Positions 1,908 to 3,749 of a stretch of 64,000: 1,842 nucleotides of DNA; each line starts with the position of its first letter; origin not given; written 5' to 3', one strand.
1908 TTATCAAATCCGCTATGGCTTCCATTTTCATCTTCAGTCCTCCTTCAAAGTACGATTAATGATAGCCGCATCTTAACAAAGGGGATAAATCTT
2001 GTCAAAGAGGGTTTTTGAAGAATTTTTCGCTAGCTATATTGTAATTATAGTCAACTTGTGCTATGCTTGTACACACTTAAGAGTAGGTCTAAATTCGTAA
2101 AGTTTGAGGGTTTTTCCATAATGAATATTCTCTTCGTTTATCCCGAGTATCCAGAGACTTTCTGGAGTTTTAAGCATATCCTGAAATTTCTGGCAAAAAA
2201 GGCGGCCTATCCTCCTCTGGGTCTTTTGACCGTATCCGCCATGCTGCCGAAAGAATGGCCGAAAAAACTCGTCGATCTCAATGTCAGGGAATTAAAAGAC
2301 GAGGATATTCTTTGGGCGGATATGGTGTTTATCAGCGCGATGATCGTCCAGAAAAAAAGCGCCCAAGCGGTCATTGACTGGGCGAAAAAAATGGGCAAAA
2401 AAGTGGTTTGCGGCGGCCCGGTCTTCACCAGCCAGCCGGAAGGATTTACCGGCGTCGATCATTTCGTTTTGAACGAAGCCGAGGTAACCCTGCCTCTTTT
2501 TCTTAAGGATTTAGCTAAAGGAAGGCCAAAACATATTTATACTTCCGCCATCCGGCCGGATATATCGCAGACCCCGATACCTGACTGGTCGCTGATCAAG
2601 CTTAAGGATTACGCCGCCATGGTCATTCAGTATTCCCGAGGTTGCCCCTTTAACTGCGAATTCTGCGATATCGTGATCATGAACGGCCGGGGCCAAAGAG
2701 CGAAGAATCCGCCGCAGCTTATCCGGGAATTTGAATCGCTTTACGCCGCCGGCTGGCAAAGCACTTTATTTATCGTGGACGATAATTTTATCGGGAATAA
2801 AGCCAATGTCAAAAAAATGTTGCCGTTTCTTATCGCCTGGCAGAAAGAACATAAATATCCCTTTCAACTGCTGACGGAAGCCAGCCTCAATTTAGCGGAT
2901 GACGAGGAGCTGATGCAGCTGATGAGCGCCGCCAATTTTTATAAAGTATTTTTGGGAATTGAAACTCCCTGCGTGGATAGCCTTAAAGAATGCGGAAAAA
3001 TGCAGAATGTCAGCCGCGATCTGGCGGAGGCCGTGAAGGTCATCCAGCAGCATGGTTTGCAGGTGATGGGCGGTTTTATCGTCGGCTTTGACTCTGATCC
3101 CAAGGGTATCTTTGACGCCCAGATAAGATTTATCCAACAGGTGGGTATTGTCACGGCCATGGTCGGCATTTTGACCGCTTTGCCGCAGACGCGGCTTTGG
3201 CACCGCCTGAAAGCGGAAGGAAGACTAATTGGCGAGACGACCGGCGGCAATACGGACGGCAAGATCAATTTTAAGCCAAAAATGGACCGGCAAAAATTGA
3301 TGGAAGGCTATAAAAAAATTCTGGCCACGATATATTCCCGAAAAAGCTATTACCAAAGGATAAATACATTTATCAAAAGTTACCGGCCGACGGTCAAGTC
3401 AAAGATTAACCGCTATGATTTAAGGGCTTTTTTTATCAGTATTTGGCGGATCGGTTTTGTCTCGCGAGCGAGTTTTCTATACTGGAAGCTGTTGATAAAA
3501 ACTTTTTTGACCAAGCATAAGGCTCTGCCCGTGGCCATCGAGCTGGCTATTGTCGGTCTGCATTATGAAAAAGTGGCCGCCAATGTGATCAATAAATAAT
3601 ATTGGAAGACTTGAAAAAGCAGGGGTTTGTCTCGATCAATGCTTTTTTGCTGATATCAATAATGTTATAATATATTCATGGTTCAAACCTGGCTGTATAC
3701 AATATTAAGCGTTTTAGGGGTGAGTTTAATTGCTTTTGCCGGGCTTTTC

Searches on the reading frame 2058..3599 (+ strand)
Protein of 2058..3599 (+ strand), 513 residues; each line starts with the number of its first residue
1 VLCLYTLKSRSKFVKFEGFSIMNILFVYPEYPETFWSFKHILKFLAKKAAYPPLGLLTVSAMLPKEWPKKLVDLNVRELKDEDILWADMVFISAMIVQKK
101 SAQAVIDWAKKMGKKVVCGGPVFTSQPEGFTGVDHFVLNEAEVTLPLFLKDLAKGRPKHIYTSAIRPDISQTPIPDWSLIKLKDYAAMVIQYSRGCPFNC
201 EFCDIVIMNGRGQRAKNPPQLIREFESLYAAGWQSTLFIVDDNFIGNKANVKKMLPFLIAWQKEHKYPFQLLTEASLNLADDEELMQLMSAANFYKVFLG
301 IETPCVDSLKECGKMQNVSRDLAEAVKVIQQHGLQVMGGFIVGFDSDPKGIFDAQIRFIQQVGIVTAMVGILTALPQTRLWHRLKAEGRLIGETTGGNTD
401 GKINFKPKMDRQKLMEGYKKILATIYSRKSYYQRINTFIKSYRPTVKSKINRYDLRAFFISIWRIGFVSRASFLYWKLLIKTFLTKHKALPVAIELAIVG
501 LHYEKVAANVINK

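Call 22: search_protein_families(library=pfam, proteins=[window:2058-3599:+], max_evalue=0.001)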
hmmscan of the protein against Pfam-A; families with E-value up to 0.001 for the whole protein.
window:2058-3599:+ (513 aa): 3 families
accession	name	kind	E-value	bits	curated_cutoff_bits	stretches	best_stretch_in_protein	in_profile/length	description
PF13282.11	DUF4070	-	1.6e-37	129.1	22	1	378-511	1-139/144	Domain of unknown function (DUF4070)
PF04055.27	Radical_SAM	-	6.6e-11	43.1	29.5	1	191-346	2-153/166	Radical SAM superfamily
PF02310.24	B12-binding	-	1.2e-09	38.4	32.1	1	51-146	12-118/121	B12 binding domain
